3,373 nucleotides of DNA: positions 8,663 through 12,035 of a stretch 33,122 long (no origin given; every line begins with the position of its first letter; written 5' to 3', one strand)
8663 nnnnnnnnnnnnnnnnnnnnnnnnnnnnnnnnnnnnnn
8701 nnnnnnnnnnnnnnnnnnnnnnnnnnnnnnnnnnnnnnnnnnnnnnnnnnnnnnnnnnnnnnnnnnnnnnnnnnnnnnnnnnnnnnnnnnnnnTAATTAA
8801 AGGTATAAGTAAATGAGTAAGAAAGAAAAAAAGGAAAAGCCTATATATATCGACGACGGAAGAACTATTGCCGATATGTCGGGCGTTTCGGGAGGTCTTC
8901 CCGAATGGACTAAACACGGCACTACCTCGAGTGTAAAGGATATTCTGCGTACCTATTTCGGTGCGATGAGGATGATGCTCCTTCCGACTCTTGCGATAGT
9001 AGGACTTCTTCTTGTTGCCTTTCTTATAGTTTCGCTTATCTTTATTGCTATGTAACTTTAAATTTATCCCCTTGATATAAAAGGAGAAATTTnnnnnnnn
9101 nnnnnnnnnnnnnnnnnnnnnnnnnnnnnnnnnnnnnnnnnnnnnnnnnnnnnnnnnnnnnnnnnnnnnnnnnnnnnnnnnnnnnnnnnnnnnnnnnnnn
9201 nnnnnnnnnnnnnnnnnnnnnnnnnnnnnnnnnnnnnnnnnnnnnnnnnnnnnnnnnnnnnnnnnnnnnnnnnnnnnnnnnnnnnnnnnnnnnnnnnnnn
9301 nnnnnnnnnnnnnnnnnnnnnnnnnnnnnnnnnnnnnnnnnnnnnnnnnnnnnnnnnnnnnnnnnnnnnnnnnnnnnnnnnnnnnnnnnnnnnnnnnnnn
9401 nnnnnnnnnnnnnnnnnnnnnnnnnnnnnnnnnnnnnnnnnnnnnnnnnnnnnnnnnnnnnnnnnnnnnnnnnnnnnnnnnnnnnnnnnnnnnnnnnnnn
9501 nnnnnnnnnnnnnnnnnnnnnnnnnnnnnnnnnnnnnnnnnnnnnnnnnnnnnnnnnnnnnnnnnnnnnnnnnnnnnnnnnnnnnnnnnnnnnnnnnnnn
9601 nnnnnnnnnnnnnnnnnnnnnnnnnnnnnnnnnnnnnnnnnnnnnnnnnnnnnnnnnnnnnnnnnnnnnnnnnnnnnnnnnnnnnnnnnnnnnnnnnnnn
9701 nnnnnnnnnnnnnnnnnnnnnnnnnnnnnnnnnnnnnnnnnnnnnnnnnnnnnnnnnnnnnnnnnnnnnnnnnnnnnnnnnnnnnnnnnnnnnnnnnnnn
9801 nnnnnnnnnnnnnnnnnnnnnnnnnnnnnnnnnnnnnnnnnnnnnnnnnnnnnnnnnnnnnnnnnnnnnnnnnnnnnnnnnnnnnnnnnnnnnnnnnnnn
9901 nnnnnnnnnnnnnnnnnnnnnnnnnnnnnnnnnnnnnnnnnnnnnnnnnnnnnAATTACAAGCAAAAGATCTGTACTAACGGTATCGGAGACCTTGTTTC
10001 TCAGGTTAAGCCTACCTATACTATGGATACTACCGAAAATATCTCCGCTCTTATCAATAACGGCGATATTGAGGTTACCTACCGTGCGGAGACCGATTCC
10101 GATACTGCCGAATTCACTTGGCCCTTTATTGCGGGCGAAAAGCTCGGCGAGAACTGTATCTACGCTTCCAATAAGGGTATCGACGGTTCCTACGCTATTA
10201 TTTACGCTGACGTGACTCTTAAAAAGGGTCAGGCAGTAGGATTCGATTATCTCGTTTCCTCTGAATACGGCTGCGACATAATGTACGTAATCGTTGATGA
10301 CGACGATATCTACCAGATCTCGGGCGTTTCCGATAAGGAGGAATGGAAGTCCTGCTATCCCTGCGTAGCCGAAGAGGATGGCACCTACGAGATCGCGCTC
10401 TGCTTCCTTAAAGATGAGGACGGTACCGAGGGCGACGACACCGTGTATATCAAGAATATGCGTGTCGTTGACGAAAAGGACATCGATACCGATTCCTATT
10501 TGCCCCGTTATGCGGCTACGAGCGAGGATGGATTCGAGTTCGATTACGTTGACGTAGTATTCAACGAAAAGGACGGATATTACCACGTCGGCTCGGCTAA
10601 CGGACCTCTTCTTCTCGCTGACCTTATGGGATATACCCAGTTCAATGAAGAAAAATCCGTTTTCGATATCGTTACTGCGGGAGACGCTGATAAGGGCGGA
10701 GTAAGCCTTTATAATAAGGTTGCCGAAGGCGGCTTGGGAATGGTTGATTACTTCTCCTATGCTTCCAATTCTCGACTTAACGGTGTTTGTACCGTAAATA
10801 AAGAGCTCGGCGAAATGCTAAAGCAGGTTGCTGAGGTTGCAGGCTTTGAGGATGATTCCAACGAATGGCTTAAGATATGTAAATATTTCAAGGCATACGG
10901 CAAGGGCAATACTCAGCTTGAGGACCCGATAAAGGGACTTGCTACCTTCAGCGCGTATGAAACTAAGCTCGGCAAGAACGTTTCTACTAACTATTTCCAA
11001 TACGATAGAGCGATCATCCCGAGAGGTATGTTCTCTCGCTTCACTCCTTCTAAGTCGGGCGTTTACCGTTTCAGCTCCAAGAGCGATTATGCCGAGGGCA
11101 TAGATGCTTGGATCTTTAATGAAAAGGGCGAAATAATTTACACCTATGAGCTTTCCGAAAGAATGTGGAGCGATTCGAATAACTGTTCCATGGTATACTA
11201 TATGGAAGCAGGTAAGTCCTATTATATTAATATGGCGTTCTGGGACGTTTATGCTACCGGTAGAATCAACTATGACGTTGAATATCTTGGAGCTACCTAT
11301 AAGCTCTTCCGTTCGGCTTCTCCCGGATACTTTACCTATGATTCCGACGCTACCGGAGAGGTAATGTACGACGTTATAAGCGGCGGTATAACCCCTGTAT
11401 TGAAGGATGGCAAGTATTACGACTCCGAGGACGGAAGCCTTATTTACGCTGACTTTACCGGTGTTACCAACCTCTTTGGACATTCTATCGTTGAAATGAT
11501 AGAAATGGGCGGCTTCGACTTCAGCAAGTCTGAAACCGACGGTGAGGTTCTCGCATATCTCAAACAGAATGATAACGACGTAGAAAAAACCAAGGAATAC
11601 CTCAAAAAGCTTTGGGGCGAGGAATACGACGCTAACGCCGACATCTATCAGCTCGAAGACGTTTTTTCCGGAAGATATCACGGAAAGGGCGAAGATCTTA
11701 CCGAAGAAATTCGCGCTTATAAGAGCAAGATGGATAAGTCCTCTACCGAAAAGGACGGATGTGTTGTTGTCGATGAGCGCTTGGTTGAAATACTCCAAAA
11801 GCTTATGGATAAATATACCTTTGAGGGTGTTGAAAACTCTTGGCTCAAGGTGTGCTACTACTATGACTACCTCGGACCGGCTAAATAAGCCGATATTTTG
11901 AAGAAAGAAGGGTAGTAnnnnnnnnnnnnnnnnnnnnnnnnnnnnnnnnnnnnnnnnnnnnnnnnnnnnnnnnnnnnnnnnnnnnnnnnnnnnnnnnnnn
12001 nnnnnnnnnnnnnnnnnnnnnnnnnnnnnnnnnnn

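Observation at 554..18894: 18-kb co-directional cluster coupling an Opp/Dpp-type importer to modular thioredoxin-fold and binding lipoproteins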

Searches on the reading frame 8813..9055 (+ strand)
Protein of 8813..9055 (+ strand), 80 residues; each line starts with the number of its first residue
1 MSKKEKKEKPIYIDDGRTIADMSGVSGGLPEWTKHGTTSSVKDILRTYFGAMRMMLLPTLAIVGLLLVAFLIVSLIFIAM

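Call 31: search_protein_families(library=pfam, proteins=[window:8813-9055:+], max_evalue=0.001)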
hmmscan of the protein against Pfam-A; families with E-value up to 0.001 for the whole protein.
window:8813-9055:+ (80 aa): 0 families

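Call 40: search_protein_families(library=ncbifam, proteins=[window:8813-9055:+], max_evalue=0.001)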
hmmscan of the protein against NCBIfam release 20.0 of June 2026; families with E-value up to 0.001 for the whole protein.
window:8813-9055:+ (80 aa): 0 families
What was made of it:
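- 8813..9055 (+): Conserved 80-aa protein with one C-terminal TM helix (tail-anchored). It always follows the second ATPase gene. No family match (calls 31, 40).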

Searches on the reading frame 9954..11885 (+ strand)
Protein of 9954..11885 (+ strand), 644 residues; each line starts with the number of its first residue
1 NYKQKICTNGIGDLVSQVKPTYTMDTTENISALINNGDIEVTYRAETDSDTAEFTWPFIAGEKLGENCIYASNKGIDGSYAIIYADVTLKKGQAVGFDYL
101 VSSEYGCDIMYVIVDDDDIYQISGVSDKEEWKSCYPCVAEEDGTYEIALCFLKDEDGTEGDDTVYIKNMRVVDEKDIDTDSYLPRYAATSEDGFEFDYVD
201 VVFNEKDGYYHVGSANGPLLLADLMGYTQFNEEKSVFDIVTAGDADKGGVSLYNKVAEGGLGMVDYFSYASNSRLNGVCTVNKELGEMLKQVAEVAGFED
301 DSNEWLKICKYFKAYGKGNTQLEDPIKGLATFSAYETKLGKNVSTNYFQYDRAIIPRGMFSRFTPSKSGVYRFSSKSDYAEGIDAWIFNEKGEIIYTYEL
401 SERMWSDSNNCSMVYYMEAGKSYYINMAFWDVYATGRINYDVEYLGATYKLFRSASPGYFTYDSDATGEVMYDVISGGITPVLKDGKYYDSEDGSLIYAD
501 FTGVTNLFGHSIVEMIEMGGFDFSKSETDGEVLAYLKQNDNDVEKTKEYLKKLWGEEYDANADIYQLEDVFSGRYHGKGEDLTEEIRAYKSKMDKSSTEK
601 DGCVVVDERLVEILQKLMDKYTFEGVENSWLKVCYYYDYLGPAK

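Call 23: find_homologous_proteins(query=window:9954-11885:+, max_evalue=0.001)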
Query seq(644 aa) (644 aa): 1889 proteins with E <= 0.001 among 8000 candidates; the best 120 are listed.
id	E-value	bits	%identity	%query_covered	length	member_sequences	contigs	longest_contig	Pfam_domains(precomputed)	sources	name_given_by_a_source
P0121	0.0e+0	1466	100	100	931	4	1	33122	PF08534.17,PF13905.13,PF00578.28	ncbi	-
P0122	0.0e+0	1358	91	100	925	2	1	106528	PF08534.17,PF13905.13,PF00578.28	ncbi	-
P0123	0.0e+0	1186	80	100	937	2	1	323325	PF08534.17,PF00578.28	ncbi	-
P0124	0.0e+0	1156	78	100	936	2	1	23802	PF08534.17,PF13905.13,PF00578.28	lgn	-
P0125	0.0e+0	1154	78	100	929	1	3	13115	PF08534.17,PF13905.13,PF00578.28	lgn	-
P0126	0.0e+0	1149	77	100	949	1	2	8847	PF00085.27,PF08534.17,PF13905.13,PF00578.28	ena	-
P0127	0.0e+0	1149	76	100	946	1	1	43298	PF08534.17,PF13905.13,PF00578.28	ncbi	-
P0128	0.0e+0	1148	77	99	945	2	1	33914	PF00085.27,PF08534.17,PF13905.13,PF00578.28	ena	-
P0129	0.0e+0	1148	76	100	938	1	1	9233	PF00085.27,PF08534.17,PF13905.13,PF00578.28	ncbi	-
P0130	0.0e+0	1147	77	100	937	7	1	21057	PF08534.17,PF13905.13,PF00578.28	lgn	-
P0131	0.0e+0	1147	76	100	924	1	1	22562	PF08534.17,PF13905.13,PF00578.28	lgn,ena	-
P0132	0.0e+0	1143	77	99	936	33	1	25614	PF08534.17,PF13905.13,PF00578.28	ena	-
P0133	0.0e+0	1142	77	100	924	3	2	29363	PF08534.17,PF13905.13,PF00578.28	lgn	-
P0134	0.0e+0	1141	77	99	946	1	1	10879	PF08534.17,PF13905.13,PF00578.28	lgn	-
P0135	0.0e+0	1141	76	100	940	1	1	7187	PF08534.17,PF13905.13,PF00578.28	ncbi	-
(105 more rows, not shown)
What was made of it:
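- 9093..11888 (+): g07: 931-aa lipoprotein. It consists of a prealbumin-like domain, a ResA/TlpA-type thioredoxin domain (CSWC at 9651-9662) and a 640-aa C-terminal region of binding-type beta-sandwich and helical modules, including a DGYYH unit (10572-10586). C-terminal region 73-80% identical across species (call 23).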

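Call 56: predict_structure(alignment_id=A3)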
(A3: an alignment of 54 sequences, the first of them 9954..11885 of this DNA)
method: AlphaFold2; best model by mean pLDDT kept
length: 644 residues; sequences in the alignment: 54
mean_pLDDT: 79.9   pTM: 0.61
mean pLDDT of the five models: 79.9, 79.6, 79.0, 75.8, 70.3
residues with pLDDT >= 90: 219; 70-90: 278; 50-70: 92; < 50: 55
segments of 3 or more residues with pLDDT < 50: 1-15, 103-106, 124-126, 157-160, 352-357, 430-433, 459-476
pLDDT, mean of each block of 10 residues (from residue 1): 32 58 90 92 83 84 90 77 93 92 58 72 60 89 91 59 84 90 85 85 88 91 74 76 86 86 79 70 91 78 88 81 66 81 82 50 93 78 74 70 56 88 77 65 92 72 35 53 95 90 77 88 88 87 94 91 90 90 95 90 95 91 79 88 73
secondary structure, 60 per line:
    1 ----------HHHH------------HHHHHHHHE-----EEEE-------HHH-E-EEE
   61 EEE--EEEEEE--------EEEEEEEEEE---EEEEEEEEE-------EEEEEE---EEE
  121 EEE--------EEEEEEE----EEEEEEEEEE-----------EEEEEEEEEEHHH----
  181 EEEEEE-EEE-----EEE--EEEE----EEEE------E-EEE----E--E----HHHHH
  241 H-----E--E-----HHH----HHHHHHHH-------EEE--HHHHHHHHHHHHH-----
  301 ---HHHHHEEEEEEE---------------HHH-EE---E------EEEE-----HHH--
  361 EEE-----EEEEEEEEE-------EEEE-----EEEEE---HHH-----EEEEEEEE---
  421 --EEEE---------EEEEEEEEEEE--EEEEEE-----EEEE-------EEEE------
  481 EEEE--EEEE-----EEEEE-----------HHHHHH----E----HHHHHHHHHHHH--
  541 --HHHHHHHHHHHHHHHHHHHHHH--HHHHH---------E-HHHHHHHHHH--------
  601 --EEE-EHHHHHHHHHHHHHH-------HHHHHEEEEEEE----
elements in order: H11-14 H27-34 E41-44 E58-63 E66-71 E80-89 E93-101 E109-114 E118-123 E132-138 E143-152 E164-173 E181-186 E188-190 E196-198 E201-204 E209-212 E221-223 H236-241 H263-270 E278-280 H283-295 H304-308 E309-315 E347-350 E361-363 E369-377 E385-388 E394-398 E410-417 E423-426 E436-446 E449-454 E460-463 E471-474 E481-484 E487-490 E496-500 H512-517 H527-538 H543-564 H567-571 H583-592 E603-605 H608-621 H629-633 E634-640

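Call 60: fold_search(model_id=the predicted structure, library=pdb)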
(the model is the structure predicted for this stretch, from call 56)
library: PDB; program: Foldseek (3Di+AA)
matches with E <= 10: 1536; with E <= 0.001: 93
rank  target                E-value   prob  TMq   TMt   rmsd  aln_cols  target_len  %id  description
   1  9h9a                  1.7e-07  1.00  0.15  0.09  20.4       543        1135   10  native structure of the full-length pesticidal protein Cry8Ba2, from crystals formed in vivo (form 1) (released 2025-12-03)
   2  9h99                  5.1e-07  1.00  0.14  0.09  18.8       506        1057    8  Native structure of the full-length pesticidal protein Cry1Ca18 at pH7, from crystals formed in vivo (released 2025-11-12)
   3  4w8j                  6.0e-07  0.99  0.13  0.09  20.9       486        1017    9  Structure of the full-length insecticidal protein Cry1Ac reveals intriguing details of toxin packaging into in vivo form (released 2014-09-17)
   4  9qxq                  1.1e-06  0.99  0.14  0.09  18.6       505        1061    8  native structure of full-length pesticidal protein Cry1Ca18 at pH9, from crystals formed in vivo (released 2026-02-11)
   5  8w7n                  1.4e-06  0.98  0.14  0.10  18.8       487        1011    8  Crystal structure of the in-cell Cry1Aa purified from Bacillus thuringiensis (released 2024-03-06)
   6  8a1a_A                1.6e-06  0.98  0.13  0.08  20.3       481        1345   10  Structure of a leucinostatin derivative determined by host lattice display : L1F11V1 construct (released 2022-12-07)
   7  2zxq                  2.2e-06  0.98  0.13  0.09  20.3       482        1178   10  Crystal structure of endo-alpha-N-acetylgalactosaminidase from Bifidobacterium longum (EngBF) (released 2009-06-16)
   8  8h3s_A                2.9e-06  0.99  0.13  0.17  15.8       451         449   10  Substrate-bound EP, polyA model (released 2022-11-23)
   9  8a19_A                3.1e-06  0.98  0.14  0.08  20.2       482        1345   10  Structure of a leucinostatin derivative determined by host lattice display : L1E4V1 construct (released 2022-12-07)
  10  8zi4_A                5.1e-06  1.00  0.14  0.15  16.4       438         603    8  Cryo-EM structure of wtEP-trypsinogen (released 2025-05-21)
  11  2e26_A                5.7e-06  0.98  0.15  0.14  19.7       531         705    9  Crystal structure of two repeat fragment of reelin (released 2007-05-22)
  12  5b4x_A                5.7e-06  0.96  0.14  0.12  22.2       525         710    7  Crystal structure of the ApoER2 ectodomain in complex with the Reelin R56 fragment (released 2017-04-26)
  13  9fmt_C                6.1e-06  0.96  0.15  0.16  20.0       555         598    6  Cryo-EM structure of the BcsB hexameric crown from the E. coli cellulose secretion macrocomplex (released 2024-10-16)
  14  3a7q_A                9.5e-06  0.99  0.16  0.15  18.3       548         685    8  Structural basis for specific recognition of reelin by its receptors (released 2010-03-23)
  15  5iku                  1.3e-05  1.00  0.13  0.33  19.2       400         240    8  Crystal structure of the Hathewaya histolytica ColG tandem collagen-binding domain s3as3b in the presence of calcium at  (released 2017-03-15)
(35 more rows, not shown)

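Call 62: find_encoding_contigs(protein=P0121, flank=1000, max_places=2)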
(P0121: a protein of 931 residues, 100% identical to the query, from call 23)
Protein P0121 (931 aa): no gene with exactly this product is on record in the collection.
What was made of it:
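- Tried and rejected: An exact look-up of the window's g07 to find its assembly failed; it is not on record (call 62).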

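Call 71: search_protein_families(library=pfam, proteins=[window:9954-11885:+], max_evalue=1)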
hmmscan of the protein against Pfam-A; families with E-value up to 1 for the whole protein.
window:9954-11885:+ (644 aa): 1 family
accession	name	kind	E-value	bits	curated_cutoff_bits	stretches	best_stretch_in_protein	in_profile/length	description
PF19785.4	UPF0738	-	0.037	14.5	27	1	398-424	26-52/117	Family of unknown function (UPF0738)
